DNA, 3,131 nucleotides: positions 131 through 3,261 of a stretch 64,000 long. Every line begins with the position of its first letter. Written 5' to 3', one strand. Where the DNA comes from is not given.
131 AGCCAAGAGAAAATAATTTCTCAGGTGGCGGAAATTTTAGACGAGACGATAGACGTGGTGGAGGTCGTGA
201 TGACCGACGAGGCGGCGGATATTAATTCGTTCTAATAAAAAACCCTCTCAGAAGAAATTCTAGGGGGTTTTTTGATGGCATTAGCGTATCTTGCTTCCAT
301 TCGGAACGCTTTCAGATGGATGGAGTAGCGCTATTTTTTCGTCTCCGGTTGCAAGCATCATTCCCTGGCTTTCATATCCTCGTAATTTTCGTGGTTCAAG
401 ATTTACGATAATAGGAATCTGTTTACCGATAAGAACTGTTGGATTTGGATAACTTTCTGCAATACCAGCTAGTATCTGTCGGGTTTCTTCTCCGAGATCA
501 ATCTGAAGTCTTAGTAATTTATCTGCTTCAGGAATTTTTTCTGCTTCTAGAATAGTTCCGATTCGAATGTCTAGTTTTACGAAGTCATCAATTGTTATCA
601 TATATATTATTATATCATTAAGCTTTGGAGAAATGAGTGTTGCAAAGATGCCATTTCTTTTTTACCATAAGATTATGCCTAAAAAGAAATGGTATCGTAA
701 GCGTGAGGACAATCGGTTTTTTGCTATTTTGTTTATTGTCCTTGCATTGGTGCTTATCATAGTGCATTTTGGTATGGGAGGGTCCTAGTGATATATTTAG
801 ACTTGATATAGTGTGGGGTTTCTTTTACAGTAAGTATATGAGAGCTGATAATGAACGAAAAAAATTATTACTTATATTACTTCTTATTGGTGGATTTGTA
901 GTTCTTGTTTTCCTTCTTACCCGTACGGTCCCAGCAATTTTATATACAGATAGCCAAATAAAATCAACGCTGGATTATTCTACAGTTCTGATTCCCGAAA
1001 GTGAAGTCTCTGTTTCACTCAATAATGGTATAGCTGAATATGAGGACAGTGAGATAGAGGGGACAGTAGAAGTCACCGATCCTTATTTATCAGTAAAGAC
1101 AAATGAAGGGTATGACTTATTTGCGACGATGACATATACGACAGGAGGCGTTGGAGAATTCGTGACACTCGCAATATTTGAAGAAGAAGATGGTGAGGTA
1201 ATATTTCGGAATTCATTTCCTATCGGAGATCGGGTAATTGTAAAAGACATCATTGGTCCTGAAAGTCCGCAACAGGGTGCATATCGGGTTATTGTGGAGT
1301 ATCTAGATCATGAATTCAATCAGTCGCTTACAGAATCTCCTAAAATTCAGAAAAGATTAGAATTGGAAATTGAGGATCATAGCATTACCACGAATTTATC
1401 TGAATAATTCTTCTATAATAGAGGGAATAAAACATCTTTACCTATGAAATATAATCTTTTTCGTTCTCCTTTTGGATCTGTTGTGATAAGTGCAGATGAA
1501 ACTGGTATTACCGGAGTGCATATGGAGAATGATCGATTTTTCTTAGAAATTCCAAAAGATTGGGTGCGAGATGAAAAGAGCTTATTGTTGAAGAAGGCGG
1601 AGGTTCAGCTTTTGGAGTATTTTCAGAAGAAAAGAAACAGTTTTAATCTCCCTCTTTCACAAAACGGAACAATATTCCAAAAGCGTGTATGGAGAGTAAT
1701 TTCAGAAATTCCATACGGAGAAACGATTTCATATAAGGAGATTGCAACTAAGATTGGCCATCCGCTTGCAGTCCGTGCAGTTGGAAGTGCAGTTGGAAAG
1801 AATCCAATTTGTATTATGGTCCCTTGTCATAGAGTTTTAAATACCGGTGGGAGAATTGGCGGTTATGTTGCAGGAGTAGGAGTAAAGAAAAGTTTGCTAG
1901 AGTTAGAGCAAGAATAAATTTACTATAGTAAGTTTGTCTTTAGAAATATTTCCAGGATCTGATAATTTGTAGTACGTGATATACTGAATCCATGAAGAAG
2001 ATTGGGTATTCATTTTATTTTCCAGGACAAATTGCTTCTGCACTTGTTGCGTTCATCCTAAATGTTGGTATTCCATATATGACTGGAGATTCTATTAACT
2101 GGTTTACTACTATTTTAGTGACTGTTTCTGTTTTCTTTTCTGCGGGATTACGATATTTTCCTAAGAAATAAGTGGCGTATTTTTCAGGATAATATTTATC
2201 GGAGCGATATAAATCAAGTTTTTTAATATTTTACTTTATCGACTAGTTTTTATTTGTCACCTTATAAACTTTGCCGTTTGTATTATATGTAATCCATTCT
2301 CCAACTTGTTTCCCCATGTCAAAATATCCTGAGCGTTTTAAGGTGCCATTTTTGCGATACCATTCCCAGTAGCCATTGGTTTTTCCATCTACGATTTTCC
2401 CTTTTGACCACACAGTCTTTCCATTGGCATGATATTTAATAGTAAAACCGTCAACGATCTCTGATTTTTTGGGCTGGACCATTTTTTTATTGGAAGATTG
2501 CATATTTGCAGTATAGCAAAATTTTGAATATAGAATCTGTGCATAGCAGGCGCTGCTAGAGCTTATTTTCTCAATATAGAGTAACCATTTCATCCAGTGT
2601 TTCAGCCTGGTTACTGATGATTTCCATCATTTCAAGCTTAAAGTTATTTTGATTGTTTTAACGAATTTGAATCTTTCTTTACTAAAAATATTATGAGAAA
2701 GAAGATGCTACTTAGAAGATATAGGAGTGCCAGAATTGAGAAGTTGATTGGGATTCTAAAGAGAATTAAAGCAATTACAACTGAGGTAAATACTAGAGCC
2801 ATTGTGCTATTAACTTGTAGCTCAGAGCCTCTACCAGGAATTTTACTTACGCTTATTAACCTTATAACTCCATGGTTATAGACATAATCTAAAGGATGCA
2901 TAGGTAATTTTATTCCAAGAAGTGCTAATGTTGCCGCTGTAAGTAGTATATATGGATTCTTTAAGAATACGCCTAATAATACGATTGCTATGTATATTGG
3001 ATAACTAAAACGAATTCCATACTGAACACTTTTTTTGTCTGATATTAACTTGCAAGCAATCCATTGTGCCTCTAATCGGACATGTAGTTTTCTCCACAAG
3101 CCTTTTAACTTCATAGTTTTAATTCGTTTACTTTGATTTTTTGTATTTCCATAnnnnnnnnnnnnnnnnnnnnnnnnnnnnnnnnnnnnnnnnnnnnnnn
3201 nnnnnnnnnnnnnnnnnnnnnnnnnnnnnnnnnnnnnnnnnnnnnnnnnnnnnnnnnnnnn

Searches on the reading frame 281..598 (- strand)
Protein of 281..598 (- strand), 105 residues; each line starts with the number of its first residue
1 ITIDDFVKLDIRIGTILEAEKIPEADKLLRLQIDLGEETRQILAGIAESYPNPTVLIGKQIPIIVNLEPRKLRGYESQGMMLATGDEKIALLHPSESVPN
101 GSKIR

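Call 8: search_protein_families(library=pfam, proteins=[window:281-598:-], max_evalue=0.01)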
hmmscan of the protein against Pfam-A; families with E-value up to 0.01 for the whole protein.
window:281-598:- (105 aa): 1 family
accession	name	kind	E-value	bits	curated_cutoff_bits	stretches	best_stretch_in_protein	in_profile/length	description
PF01588.26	tRNA_bind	-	1.5e-27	95.9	27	1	11-103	1-96/96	Putative tRNA binding domain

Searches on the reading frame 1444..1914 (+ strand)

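Call 8: search_protein_families(library=pfam, proteins=[window:1444-1914:+], max_evalue=0.01)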
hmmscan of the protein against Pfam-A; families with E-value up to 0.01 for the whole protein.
window:1444-1914:+ (157 aa): 2 families
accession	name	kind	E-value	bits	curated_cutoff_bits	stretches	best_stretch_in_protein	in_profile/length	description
PF01035.26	DNA_binding_1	-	4.4e-33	113.4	27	1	78-156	2-80/81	6-O-methylguanine DNA methyltransferase, DNA binding domain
PF02870.21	Methyltransf_1N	-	1.6e-10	41.8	21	1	1-72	1-70/71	6-O-methylguanine DNA methyltransferase, ribonuclease-like domain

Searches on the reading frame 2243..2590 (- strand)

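Call 8: search_protein_families(library=pfam, proteins=[window:2243-2590:-], max_evalue=0.01)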
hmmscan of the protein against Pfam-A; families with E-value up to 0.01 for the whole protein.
window:2243-2590:- (115 aa): 1 family
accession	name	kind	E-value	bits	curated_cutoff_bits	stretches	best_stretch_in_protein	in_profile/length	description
PF07661.19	MORN_2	-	1.3e-05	25.3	29.6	0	96-110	2-16/22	MORN repeat variant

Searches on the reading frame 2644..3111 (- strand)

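Call 8: search_protein_families(library=pfam, proteins=[window:2644-3111:-], max_evalue=0.01)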
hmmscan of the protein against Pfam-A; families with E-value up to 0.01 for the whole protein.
window:2644-3111:- (155 aa): 1 family
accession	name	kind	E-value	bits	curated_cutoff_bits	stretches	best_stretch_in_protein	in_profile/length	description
PF14340.12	DUF4395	-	0.00019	22.2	24.5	1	31-133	4-108/130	Domain of unknown function (DUF4395)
